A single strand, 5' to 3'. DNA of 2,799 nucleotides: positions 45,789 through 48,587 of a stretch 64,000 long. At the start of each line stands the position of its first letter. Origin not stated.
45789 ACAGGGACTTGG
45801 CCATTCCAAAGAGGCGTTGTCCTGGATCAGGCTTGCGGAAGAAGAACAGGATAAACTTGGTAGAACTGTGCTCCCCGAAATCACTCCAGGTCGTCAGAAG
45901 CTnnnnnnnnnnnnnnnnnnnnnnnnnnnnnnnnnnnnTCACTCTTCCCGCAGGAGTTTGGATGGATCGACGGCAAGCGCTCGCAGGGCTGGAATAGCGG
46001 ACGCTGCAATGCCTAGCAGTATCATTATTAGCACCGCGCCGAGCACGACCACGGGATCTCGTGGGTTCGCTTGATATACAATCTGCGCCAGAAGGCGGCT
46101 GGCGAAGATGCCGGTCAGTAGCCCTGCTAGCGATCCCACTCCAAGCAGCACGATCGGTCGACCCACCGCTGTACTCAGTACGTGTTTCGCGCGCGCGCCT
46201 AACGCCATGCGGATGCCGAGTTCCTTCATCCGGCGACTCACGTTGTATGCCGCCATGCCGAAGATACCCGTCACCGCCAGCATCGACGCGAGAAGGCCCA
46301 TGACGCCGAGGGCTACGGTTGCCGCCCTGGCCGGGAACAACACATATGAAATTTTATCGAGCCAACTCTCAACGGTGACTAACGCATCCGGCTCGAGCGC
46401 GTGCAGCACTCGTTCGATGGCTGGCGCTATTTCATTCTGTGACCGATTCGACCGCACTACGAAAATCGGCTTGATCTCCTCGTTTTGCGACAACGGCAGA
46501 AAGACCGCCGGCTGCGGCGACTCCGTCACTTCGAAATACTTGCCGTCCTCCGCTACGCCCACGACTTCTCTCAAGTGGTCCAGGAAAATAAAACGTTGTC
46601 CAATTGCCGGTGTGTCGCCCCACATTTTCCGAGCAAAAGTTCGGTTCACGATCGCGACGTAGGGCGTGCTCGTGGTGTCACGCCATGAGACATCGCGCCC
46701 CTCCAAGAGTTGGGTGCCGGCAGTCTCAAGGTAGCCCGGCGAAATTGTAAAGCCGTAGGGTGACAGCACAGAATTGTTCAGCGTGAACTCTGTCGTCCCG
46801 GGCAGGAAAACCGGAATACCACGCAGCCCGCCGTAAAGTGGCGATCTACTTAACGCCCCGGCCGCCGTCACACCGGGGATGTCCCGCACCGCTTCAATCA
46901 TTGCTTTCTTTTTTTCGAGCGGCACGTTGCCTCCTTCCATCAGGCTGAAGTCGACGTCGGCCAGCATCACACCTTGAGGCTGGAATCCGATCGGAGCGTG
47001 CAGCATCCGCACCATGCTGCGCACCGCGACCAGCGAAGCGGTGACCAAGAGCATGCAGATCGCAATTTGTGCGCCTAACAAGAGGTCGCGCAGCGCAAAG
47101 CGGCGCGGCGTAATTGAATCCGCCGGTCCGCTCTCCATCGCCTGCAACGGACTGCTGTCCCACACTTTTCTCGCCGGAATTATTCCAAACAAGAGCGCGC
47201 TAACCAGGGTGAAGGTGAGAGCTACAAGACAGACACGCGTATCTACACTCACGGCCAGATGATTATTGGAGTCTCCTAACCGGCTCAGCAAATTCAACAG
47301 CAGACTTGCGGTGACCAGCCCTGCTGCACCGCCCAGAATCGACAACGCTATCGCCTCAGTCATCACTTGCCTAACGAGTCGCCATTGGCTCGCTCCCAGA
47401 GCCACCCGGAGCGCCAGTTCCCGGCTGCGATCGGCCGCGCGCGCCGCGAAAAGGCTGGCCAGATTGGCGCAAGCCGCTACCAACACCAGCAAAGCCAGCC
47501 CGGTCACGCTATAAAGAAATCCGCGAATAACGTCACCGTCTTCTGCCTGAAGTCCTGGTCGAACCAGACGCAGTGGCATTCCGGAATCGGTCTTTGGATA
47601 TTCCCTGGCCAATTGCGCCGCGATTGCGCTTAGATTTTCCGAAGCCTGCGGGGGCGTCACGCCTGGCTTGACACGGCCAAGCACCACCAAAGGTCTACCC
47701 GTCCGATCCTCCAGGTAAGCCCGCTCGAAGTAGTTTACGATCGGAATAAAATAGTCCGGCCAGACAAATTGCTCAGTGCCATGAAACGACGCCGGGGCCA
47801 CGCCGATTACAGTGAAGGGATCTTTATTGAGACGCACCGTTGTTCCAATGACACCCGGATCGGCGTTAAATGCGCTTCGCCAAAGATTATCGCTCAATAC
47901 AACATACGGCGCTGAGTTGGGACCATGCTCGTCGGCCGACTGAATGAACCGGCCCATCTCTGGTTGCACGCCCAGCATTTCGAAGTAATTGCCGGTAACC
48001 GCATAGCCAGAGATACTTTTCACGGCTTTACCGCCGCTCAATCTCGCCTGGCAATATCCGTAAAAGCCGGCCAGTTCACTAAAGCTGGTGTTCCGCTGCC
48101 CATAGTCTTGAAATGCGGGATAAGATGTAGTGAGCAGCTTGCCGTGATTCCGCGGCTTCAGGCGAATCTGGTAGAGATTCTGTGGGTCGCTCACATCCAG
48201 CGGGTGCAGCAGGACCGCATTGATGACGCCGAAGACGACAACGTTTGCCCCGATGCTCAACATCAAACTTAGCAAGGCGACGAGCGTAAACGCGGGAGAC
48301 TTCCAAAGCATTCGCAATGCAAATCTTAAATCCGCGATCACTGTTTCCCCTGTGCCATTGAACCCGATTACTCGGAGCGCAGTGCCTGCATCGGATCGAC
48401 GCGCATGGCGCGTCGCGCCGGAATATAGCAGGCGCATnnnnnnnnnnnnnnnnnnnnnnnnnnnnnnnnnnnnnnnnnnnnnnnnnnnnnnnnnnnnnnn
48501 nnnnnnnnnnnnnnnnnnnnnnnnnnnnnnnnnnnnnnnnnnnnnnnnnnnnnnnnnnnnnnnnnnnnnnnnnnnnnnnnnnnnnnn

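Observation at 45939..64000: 18-kb operon-like array of seven ADOP-like duplicated MacB/FtsX permeases that is not orphan: two ABC ATPase genes are embedded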

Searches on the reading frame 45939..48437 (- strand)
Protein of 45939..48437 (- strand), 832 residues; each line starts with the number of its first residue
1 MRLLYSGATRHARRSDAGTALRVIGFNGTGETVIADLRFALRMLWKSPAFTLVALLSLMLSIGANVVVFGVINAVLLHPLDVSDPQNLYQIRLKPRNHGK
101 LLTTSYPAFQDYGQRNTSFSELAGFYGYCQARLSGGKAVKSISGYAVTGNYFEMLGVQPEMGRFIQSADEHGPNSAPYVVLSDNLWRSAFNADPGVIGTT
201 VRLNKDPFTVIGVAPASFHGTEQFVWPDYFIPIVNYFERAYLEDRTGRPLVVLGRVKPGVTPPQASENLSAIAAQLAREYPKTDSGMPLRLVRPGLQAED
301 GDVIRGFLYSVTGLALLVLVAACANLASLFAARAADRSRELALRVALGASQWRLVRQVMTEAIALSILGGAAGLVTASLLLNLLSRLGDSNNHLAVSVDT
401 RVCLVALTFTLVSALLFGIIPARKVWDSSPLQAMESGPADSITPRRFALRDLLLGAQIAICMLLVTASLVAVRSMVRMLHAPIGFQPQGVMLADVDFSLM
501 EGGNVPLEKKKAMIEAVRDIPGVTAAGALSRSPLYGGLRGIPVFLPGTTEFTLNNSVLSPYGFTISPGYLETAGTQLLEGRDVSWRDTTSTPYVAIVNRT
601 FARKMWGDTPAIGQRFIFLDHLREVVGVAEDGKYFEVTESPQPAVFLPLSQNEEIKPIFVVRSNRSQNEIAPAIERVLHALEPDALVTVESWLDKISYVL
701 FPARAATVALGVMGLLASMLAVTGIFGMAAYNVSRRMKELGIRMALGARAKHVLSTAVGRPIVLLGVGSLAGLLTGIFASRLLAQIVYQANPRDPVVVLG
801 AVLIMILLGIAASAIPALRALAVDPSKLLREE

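Call 5: search_protein_families(library=ncbifam, proteins=[window:45939-48437:-], max_evalue=0.00001)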
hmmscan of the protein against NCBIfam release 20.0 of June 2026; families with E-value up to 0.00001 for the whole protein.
window:45939-48437:- (832 aa): 2 families
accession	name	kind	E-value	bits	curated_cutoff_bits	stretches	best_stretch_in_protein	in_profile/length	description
TIGR03434.1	ADOP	subfamily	3.4e-222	739.9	622.3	1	34-832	2-803/803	ADOP family duplicated permease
NF007826.0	PRK10535.1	equivalog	2.2e-18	65.9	966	1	141-434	366-645/648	macrolide ABC transporter ATP-binding protein/permease MacB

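Call 6: search_protein_families(library=pfam, proteins=[window:45939-48437:-], max_evalue=0.001)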
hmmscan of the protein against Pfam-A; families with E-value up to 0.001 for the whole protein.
window:45939-48437:- (832 aa): 2 families
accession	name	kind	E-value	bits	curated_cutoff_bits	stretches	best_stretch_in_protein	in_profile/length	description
PF12704.14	MacB_PCD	-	4.6e-37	128.8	27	2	51-271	1-206/207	MacB-like periplasmic core domain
PF02687.27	FtsX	-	3.7e-26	92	25.5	2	314-425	3-115/120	FtsX-like permease C-terminal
